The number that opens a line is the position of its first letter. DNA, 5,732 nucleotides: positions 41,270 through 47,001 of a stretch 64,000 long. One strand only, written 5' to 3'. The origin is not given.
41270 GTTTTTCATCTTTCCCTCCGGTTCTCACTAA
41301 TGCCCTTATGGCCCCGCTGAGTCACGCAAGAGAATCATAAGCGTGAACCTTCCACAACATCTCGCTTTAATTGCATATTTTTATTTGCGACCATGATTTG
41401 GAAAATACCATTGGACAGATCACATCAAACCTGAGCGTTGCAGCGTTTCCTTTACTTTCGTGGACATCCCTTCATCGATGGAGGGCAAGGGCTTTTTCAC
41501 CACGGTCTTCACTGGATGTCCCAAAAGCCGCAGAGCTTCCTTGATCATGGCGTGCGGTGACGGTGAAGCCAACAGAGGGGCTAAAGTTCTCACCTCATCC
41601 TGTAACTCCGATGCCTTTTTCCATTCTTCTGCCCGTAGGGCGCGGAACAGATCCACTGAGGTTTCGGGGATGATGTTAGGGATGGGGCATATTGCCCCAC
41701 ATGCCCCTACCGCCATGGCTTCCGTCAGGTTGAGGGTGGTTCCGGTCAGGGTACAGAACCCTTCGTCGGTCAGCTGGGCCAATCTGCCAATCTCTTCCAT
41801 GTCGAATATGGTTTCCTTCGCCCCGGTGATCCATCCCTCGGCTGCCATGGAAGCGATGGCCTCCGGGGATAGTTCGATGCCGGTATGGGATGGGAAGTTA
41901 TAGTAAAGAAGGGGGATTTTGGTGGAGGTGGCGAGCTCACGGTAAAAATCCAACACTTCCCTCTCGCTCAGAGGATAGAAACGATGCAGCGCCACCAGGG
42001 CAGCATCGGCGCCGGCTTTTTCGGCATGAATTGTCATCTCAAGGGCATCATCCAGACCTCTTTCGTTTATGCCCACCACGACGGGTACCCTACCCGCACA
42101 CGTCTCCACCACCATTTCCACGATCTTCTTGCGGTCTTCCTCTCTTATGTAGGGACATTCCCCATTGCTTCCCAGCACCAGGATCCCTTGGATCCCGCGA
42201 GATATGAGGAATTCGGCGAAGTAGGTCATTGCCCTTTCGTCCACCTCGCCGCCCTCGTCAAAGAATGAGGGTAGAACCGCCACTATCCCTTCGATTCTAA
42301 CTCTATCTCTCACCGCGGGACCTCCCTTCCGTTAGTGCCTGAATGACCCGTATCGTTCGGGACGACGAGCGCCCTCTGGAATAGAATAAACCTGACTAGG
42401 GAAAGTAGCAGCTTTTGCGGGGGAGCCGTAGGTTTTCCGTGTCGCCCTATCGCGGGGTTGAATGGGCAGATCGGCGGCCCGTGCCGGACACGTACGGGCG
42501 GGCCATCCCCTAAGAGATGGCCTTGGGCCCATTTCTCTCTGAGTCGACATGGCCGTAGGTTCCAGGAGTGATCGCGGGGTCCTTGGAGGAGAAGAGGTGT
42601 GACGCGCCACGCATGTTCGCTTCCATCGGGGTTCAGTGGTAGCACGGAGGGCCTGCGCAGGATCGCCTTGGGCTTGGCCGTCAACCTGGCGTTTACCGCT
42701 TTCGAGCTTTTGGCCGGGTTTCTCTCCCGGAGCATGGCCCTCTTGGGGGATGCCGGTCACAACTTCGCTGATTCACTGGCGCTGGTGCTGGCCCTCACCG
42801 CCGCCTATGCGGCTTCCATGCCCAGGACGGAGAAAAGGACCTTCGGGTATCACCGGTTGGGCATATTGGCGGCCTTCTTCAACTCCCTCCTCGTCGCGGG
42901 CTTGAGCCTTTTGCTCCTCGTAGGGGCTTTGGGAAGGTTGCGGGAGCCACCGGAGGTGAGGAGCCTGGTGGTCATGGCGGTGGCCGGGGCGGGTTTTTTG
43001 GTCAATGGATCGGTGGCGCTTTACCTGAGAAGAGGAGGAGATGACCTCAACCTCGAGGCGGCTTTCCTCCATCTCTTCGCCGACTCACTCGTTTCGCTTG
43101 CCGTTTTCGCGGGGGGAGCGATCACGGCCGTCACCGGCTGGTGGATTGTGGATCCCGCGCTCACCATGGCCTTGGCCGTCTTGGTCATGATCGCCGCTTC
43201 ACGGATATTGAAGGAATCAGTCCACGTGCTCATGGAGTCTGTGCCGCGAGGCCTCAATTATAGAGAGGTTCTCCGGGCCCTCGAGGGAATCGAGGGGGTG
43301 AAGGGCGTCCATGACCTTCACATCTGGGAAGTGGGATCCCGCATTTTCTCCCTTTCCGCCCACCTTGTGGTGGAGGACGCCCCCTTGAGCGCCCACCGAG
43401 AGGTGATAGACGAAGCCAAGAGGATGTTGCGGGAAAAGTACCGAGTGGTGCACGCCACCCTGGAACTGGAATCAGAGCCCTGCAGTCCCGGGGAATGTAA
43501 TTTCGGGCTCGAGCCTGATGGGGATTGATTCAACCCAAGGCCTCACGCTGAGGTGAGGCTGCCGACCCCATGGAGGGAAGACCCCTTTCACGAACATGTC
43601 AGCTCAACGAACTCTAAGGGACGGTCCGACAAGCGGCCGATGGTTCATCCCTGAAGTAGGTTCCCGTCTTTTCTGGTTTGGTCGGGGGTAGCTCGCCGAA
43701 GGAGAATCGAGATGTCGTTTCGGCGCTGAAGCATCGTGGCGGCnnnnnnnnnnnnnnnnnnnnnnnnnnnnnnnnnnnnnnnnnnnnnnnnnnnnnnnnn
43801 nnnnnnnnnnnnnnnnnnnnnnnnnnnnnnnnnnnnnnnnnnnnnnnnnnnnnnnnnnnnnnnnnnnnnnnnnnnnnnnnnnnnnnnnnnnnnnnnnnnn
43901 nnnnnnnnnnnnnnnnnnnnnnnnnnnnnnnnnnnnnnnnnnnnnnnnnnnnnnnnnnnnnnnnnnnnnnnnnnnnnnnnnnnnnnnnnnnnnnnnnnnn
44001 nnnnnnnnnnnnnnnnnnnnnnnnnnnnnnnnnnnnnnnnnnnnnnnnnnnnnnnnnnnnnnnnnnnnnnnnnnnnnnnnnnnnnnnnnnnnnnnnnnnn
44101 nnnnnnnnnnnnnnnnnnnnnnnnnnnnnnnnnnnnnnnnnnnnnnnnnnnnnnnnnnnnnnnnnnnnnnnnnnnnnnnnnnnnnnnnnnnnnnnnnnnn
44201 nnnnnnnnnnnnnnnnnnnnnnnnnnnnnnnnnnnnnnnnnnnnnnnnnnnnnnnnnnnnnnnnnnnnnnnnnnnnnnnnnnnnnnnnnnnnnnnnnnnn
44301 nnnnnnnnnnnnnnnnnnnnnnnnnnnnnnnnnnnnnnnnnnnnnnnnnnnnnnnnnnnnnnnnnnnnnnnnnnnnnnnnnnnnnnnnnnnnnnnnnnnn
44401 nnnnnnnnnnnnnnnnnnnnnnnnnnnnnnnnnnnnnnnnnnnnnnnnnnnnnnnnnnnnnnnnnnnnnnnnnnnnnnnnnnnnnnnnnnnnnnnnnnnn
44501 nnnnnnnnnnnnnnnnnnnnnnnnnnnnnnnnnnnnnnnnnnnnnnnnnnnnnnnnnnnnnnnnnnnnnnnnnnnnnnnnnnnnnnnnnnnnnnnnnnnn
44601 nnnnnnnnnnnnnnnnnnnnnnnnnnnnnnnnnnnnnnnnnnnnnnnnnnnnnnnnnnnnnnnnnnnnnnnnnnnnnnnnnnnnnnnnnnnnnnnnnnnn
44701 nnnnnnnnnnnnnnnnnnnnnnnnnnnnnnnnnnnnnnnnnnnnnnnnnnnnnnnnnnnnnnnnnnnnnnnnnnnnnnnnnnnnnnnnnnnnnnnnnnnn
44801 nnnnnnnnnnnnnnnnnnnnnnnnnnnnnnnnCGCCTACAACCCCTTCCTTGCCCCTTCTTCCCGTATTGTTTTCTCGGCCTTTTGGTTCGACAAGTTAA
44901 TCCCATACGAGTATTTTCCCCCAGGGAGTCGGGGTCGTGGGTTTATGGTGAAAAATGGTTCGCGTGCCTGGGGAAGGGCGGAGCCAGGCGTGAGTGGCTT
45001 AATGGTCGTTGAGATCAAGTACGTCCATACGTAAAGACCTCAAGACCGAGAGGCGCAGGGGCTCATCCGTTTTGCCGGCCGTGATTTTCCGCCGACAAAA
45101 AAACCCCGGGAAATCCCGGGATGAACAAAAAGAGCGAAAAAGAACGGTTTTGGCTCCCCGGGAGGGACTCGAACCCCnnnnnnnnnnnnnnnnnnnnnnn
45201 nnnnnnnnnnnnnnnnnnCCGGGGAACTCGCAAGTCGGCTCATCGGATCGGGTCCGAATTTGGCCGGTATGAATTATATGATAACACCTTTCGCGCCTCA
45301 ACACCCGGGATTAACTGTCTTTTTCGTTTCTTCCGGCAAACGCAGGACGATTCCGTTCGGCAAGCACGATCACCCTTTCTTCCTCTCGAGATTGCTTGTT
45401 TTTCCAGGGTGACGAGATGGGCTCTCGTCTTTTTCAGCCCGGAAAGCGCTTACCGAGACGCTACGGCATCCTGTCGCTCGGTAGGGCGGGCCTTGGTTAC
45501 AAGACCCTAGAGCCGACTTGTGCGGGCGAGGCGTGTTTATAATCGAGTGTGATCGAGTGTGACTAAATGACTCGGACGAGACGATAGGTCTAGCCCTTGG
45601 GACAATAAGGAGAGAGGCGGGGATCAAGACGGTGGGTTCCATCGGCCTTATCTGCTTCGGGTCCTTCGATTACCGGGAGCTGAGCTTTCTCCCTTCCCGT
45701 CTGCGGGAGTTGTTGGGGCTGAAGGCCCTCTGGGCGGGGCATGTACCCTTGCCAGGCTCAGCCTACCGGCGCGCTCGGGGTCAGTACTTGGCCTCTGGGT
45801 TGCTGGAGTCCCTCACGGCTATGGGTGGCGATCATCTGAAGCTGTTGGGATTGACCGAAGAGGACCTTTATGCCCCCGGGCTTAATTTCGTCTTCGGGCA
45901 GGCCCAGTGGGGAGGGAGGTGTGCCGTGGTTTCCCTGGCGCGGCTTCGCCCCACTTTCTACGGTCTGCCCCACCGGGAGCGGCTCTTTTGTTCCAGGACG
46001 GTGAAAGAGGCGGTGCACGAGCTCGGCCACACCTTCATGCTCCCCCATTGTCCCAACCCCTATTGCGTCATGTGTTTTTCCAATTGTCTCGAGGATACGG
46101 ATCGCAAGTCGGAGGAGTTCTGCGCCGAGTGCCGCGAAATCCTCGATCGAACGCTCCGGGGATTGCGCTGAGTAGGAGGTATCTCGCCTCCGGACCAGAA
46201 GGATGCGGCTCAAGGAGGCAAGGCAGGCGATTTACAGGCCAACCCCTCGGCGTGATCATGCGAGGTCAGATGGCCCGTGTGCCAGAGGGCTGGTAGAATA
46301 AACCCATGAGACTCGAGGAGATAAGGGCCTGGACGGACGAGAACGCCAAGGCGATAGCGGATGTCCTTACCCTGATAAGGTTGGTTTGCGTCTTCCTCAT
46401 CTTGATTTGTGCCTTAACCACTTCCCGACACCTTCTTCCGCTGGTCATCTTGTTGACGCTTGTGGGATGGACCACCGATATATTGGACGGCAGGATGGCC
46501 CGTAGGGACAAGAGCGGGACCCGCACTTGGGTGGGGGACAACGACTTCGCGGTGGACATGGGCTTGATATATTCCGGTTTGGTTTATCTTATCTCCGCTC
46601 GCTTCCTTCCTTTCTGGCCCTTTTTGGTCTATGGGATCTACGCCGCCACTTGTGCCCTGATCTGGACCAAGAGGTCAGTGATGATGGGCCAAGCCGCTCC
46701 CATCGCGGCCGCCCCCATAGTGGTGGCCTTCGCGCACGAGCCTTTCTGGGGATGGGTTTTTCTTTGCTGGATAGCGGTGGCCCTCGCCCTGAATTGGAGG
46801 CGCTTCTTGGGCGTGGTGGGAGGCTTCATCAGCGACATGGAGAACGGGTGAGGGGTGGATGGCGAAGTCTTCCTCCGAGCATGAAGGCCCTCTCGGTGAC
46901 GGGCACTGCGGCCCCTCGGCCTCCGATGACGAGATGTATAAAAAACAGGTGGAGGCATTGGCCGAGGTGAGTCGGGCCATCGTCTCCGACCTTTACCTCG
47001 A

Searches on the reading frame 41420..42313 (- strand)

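Call 21: search_protein_families(library=pfam, proteins=[window:41420-42313:-], max_evalue=0.00001)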
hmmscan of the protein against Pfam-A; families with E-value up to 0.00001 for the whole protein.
window:41420-42313:- (297 aa): 1 family
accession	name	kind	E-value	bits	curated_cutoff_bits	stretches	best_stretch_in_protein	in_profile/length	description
PF00701.28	DHDPS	-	2e-54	184.7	22.1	1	8-292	3-287/289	Dihydrodipicolinate synthetase family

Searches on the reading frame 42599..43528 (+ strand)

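Call 22: search_protein_families(library=pfam, proteins=[window:42599-43528:+], max_evalue=0.00001)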
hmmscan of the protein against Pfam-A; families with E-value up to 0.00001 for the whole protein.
window:42599-43528:+ (309 aa): 2 families
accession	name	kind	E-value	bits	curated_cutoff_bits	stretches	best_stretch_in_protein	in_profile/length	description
PF01545.26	Cation_efflux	-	1.6e-36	126.4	26.6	1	24-212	3-198/198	Cation efflux family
PF16916.11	ZT_dimer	-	3.6e-15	56.2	26.7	1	216-292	1-77/78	Dimerisation domain of Zinc Transporter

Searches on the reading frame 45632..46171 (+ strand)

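Call 22: search_protein_families(library=pfam, proteins=[window:45632-46171:+], max_evalue=0.00001)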
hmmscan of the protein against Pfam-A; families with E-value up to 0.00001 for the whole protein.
window:45632-46171:+ (179 aa): 1 family
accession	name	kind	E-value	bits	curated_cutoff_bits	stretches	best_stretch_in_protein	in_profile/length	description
PF07998.17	Peptidase_M54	-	1.3e-29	104.1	24.4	1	42-173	58-194/194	Peptidase family M54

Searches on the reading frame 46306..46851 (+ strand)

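Call 22: search_protein_families(library=pfam, proteins=[window:46306-46851:+], max_evalue=0.00001)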
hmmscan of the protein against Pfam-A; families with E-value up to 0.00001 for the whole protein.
window:46306-46851:+ (181 aa): 1 family
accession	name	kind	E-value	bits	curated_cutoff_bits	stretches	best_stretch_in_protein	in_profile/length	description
PF01066.26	CDP-OH_P_transf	-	1.9e-07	32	22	1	17-159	3-148/152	CDP-alcohol phosphatidyltransferase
